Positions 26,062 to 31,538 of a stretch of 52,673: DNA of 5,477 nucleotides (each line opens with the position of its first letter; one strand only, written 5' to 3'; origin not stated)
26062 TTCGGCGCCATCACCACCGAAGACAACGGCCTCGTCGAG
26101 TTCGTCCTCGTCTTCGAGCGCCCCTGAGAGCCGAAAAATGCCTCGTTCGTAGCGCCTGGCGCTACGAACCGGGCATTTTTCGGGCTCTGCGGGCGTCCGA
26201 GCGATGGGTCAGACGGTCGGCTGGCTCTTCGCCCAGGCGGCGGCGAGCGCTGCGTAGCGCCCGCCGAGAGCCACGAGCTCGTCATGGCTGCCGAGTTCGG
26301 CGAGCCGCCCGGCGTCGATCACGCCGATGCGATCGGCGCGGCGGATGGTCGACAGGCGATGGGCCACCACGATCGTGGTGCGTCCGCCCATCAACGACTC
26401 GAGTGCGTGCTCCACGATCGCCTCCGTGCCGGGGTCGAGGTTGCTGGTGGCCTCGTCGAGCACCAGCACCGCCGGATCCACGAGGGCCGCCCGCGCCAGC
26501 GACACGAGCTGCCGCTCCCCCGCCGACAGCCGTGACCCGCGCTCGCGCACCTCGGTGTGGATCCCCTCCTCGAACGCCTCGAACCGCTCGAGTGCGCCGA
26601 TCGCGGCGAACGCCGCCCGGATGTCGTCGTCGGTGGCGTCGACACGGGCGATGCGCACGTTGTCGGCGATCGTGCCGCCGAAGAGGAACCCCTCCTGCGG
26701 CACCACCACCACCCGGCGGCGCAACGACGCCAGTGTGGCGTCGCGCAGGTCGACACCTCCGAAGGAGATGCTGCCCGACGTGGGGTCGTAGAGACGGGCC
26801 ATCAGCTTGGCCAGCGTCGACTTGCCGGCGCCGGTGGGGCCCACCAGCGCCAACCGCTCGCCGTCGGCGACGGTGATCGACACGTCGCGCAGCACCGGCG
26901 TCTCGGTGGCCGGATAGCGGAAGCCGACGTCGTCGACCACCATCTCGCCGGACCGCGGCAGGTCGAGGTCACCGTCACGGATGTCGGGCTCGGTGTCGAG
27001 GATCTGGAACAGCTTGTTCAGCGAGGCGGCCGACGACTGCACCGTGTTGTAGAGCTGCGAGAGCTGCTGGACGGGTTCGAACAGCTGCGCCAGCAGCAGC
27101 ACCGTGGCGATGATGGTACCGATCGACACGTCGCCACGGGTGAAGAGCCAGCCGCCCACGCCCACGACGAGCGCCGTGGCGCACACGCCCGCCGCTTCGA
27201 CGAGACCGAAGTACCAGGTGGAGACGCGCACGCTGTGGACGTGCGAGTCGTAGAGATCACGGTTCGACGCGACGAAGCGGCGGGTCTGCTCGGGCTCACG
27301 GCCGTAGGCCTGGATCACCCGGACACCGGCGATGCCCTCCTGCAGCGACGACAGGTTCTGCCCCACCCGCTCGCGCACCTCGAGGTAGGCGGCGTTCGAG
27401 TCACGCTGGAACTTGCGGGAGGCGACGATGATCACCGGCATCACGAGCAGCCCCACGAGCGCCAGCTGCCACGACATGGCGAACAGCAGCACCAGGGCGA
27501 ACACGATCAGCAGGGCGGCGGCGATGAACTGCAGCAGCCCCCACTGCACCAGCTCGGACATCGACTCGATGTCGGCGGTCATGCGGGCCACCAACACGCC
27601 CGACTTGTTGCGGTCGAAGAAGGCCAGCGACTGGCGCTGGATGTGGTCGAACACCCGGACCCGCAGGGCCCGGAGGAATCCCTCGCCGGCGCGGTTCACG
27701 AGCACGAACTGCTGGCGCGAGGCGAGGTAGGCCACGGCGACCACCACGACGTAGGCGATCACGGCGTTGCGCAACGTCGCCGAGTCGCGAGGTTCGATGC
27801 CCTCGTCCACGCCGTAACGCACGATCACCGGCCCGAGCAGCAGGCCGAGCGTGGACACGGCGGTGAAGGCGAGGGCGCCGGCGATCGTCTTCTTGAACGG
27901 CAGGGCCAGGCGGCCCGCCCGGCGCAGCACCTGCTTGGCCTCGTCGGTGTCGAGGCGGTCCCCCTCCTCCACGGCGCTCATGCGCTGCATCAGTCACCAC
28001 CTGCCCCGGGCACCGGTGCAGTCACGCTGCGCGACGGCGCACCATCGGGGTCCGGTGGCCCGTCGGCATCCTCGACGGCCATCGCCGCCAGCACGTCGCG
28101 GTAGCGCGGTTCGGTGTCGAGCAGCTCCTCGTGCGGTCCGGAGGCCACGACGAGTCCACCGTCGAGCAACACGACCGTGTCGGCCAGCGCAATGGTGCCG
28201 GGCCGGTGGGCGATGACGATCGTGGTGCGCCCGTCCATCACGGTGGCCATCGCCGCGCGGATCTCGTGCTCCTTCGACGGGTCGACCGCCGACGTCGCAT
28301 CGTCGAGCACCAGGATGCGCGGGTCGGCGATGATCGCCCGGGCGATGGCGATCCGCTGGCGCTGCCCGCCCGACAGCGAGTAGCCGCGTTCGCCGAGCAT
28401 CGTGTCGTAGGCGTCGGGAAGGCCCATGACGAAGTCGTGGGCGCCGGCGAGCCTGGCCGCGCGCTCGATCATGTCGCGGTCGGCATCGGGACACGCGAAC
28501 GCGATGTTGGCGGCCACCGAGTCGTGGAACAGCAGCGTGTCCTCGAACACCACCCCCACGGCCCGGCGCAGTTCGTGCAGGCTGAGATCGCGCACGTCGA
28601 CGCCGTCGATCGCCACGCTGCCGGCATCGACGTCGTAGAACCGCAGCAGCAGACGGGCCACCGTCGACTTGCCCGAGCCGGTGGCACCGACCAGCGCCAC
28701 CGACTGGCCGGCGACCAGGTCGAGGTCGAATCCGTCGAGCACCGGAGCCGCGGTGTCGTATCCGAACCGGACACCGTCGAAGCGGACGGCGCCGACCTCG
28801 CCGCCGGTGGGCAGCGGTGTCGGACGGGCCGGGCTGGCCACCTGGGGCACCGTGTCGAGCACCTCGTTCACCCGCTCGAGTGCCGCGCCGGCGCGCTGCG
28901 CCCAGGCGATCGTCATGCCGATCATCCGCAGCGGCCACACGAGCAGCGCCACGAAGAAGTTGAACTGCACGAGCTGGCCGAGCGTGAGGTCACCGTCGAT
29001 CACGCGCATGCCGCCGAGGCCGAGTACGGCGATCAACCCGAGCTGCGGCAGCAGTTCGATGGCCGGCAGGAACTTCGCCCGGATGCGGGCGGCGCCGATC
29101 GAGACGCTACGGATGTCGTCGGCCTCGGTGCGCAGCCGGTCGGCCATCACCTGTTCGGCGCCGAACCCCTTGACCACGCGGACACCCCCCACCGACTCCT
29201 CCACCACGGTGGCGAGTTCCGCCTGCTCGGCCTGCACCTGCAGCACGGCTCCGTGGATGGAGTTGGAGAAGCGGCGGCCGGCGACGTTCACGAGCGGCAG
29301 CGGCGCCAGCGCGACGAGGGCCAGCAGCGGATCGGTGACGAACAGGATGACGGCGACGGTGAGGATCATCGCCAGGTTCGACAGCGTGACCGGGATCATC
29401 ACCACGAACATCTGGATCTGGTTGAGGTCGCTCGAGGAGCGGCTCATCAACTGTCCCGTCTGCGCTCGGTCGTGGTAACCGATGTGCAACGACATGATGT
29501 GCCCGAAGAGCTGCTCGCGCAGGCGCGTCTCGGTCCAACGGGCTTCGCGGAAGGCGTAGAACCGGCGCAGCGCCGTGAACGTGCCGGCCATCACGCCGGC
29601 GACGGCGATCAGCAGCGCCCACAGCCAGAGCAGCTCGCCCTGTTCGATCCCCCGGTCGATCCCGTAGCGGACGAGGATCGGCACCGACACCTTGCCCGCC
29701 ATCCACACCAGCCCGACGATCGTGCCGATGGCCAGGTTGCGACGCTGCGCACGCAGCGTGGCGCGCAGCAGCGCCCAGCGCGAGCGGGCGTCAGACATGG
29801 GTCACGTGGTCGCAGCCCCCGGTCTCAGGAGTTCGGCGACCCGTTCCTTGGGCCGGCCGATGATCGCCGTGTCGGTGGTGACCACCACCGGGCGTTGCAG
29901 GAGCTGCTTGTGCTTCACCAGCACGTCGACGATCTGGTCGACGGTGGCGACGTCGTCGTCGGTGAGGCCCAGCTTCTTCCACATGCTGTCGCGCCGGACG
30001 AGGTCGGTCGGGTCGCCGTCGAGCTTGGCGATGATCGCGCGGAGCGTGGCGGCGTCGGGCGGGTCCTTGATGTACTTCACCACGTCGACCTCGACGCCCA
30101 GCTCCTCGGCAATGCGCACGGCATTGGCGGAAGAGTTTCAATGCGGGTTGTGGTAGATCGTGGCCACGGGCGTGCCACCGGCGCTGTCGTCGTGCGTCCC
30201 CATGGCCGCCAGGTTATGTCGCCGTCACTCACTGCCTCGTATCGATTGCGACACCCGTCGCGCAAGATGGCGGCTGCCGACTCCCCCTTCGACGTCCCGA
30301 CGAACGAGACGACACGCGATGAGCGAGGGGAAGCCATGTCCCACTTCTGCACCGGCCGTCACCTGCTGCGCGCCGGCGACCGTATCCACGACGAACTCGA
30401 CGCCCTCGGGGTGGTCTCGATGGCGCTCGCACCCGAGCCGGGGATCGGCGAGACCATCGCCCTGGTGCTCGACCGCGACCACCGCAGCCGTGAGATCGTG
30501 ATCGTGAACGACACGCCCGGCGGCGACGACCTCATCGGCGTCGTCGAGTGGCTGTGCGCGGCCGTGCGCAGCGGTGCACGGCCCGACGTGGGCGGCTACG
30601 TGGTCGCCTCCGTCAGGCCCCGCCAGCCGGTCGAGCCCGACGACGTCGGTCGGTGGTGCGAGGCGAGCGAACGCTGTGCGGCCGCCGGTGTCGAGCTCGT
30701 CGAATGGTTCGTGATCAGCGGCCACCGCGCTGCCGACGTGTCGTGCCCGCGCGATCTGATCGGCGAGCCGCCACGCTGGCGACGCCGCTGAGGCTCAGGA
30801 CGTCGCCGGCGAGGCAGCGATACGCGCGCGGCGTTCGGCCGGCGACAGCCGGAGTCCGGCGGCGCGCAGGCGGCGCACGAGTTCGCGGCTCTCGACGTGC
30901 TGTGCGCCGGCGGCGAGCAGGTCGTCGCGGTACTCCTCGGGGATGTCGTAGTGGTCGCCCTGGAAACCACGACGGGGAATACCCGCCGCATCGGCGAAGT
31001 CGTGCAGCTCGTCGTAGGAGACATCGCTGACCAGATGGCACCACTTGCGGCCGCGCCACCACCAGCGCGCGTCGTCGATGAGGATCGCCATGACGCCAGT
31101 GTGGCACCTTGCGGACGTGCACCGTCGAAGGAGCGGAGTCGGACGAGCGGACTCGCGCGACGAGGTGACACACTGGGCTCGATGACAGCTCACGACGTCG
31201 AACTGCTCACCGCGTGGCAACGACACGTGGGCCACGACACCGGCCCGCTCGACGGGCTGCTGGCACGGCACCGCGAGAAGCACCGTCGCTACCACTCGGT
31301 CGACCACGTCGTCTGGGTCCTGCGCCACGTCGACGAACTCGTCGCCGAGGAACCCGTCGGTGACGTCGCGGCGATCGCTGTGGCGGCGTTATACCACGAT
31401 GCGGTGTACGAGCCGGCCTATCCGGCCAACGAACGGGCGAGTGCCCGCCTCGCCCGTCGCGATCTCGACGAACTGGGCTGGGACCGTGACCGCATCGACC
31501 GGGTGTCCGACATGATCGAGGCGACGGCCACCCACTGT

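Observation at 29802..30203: In-frame TGA at the catalytic-Cys codon of an ArsC-family reductase, followed by a SECIS-like hairpin: candidate selenoprotein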

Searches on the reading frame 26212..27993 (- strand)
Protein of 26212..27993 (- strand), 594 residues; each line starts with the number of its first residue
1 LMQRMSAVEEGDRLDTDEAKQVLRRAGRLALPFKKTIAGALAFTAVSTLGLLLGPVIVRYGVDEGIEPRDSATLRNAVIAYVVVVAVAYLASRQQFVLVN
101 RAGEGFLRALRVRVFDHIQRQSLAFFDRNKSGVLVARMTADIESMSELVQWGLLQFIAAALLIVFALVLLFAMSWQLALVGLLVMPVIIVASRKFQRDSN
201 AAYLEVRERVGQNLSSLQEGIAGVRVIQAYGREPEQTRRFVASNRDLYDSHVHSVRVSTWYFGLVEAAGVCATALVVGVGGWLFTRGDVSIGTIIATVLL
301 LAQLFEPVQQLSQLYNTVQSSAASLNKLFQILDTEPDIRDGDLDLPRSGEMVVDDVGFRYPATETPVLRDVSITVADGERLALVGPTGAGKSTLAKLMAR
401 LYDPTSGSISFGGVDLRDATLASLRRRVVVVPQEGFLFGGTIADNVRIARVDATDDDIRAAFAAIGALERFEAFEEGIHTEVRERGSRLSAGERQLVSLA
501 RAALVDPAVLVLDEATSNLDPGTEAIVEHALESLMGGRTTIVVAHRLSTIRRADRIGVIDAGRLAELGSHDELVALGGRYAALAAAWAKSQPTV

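Call 26: search_protein_families(library=pfam, proteins=[window:26212-27993:-], max_evalue=0.00001)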
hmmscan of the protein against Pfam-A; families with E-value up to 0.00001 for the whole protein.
window:26212-27993:- (594 aa): 2 families
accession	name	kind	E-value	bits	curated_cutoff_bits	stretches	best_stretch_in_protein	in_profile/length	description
PF00664.28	ABC_membrane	-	5.8e-50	170.9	28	1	40-308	4-274/274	ABC transporter transmembrane region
PF00005.33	ABC_tran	-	2.8e-31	109.4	25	1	368-517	1-137/137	ABC transporter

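Call 36: search_protein_families(library=ncbifam, proteins=[window:26212-27990:-], max_evalue=1e-10)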
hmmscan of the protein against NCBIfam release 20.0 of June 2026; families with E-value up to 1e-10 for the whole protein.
window:26212-27990:- (593 aa): 154 families (the best 25 are shown)
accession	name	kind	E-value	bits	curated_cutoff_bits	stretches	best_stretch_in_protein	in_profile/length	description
TIGR02204.1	MsbA_rel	hypoth_equivalog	1.2e-119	400.6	780.4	1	21-584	5-573/576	ABC transporter, permease/ATP-binding protein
TIGR02203.1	MsbA_lipidA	equivalog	1.7e-119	399.9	602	1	45-583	27-566/572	lipid A export permease/ATP-binding protein MsbA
TIGR00958.1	3a01208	subfamily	3e-104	349.7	874.6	1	16-582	143-710/711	antigen peptide transporter 2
NF052233.1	CphA_assoc_ABC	equivalog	2e-103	347.2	880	1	15-588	165-745/766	cyanophycin metabolism-associated ABC transporter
NF045513.1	HepA_fam_ABC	equivalog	7.3e-100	335.1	725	1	83-578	108-601/610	heterocyst formation ABC transporter subunit HepA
NF010178.0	PRK13657.1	equivalog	1.6e-99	334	733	1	106-585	88-569/588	glucan ABC transporter ATP-binding protein/ permease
NF008381.0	PRK11176.1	equivalog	2.9e-94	316.5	867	1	22-582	13-575/582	lipid A ABC transporter ATP-binding protein/permease MsbA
TIGR03375.1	type_I_sec_LssB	subfamily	5.4e-90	302.6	693.1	1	82-573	197-689/696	type I secretion system permease/ATPase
TIGR03796.1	NHLM_micro_ABC1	equivalog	3.1e-88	296.7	853.3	1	35-582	155-708/710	NHLP family bacteriocin export ABC transporter peptidase/permease/ATPase subunit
TIGR01846.1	type_I_sec_HlyB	subfamily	4.7e-88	296.2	725.55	1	39-583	144-689/694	type I secretion system permease/ATPase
NF008056.1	PRK10790.1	equivalog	6.6e-88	295.7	746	1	21-580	10-569/584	SmdB family multidrug efflux ABC transporter permease/ATP-binding protein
NF008055.0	PRK10789.1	equivalog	1.1e-86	291.6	845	1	37-580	19-565/590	SmdA family multidrug ABC transporter permease/ATP-binding protein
TIGR03797.1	NHLM_micro_ABC2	equivalog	8.1e-82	275.8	709.4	1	38-583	140-682/686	NHLP bacteriocin export ABC transporter permease/ATPase subunit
TIGR02857.1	CydD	equivalog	1.4e-81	275.1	435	1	34-555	3-526/529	thiol reductant ABC exporter subunit CydD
TIGR02868.1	CydC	equivalog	1.6e-78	264.7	329.05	1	106-546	85-530/530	thiol reductant ABC exporter subunit CydC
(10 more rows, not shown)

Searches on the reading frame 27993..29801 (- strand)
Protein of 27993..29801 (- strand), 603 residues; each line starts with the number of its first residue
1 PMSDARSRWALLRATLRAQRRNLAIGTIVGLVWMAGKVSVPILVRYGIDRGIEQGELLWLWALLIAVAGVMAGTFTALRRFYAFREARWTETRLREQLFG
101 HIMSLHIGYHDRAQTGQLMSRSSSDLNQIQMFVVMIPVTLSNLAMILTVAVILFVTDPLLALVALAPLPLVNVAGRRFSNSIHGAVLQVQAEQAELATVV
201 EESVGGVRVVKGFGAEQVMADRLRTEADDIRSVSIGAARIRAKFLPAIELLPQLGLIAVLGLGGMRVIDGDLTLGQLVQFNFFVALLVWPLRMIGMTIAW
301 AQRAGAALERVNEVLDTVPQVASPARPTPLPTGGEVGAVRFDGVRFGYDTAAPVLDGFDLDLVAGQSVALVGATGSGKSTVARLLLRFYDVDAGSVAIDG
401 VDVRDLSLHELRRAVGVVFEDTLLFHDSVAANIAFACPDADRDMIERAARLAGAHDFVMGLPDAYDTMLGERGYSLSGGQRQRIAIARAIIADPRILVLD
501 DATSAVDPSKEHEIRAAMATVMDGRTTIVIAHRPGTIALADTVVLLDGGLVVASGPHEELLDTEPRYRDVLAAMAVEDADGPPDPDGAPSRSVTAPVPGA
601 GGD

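Call 26: search_protein_families(library=pfam, proteins=[window:27993-29801:-], max_evalue=0.00001)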
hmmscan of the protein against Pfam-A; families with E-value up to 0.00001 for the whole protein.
window:27993-29801:- (603 aa): 2 families
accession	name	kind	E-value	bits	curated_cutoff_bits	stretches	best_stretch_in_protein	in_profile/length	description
PF00664.28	ABC_membrane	-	1e-40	140.6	28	1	25-291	3-274/274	ABC transporter transmembrane region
PF00005.33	ABC_tran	-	1.6e-29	103.7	25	1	355-504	1-137/137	ABC transporter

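Call 36: search_protein_families(library=ncbifam, proteins=[window:27993-29798:-], max_evalue=1e-10)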
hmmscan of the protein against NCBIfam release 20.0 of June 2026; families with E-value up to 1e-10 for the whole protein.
window:27993-29798:- (602 aa): 151 families (the best 25 are shown)
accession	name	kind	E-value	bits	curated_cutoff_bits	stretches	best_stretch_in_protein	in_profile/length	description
NF052233.1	CphA_assoc_ABC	equivalog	1.3e-120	404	880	1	41-574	214-744/766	cyanophycin metabolism-associated ABC transporter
TIGR02204.1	MsbA_rel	hypoth_equivalog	2.1e-119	399.8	780.4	1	18-568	15-570/576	ABC transporter, permease/ATP-binding protein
TIGR02203.1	MsbA_lipidA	equivalog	5.5e-109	365.2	602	1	11-568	5-564/572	lipid A export permease/ATP-binding protein MsbA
TIGR00958.1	3a01208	subfamily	9.9e-107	358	874.6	1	81-568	225-709/711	antigen peptide transporter 2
TIGR01846.1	type_I_sec_HlyB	subfamily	3.2e-105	352.9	725.55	1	61-569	182-688/694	type I secretion system permease/ATPase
NF045513.1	HepA_fam_ABC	equivalog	2.2e-102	343.5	725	1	55-562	92-598/610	heterocyst formation ABC transporter subunit HepA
NF010178.0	PRK13657.1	equivalog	4.4e-96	322.6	733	1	24-575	22-572/588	glucan ABC transporter ATP-binding protein/ permease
TIGR03796.1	NHLM_micro_ABC1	equivalog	1.3e-95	321.1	853.3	1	5-570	139-709/710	NHLP family bacteriocin export ABC transporter peptidase/permease/ATPase subunit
NF008055.0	PRK10789.1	equivalog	4.4e-95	319.3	845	1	46-575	45-573/590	SmdA family multidrug ABC transporter permease/ATP-binding protein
NF008381.0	PRK11176.1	equivalog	3.6e-94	316.2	867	1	90-568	97-574/582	lipid A ABC transporter ATP-binding protein/permease MsbA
TIGR03375.1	type_I_sec_LssB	subfamily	5.8e-90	302.5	693.1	1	57-562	188-691/696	type I secretion system permease/ATPase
TIGR02857.1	CydD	equivalog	9e-78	262.5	435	1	22-545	9-529/529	thiol reductant ABC exporter subunit CydD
TIGR03797.1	NHLM_micro_ABC2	equivalog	4.3e-76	256.9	709.4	1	7-566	123-678/686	NHLP bacteriocin export ABC transporter permease/ATPase subunit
NF008056.1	PRK10790.1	equivalog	1.3e-72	245.2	746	1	17-569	20-571/584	SmdB family multidrug efflux ABC transporter permease/ATP-binding protein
TIGR01192.1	chvA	subfamily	2.9e-71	240.9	585.4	1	21-573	20-570/585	glucan export ABC transporter ATP-binding protein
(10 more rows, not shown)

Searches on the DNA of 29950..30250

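Call 46: search_rna_families(source=window, start=29950, end=30250, threshold=evalue, max_evalue=10)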
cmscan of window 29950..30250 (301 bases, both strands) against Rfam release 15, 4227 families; matches with E-value up to 10: 1.
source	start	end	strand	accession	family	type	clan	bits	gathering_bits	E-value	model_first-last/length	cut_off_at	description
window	29950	30008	+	RF03429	mir-4451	Gene; miRNA;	-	18.1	100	0.4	6-66/66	5'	mir-4451 microRNA precursor family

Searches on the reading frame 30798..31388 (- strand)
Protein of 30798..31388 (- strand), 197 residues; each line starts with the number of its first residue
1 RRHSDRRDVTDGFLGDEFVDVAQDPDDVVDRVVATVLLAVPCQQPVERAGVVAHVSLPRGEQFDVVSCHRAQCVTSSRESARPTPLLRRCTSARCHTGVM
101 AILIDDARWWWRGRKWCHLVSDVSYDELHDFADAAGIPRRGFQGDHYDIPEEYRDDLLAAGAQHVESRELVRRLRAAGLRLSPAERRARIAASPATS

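Call 26: search_protein_families(library=pfam, proteins=[window:30798-31388:-], max_evalue=0.00001)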
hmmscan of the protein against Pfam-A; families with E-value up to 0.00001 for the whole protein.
window:30798-31388:- (197 aa): 1 family
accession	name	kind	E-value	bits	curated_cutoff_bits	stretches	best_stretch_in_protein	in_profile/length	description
PF13223.11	DUF4031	-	1e-33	115.8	25.6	1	102-176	1-75/76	Protein of unknown function (DUF4031)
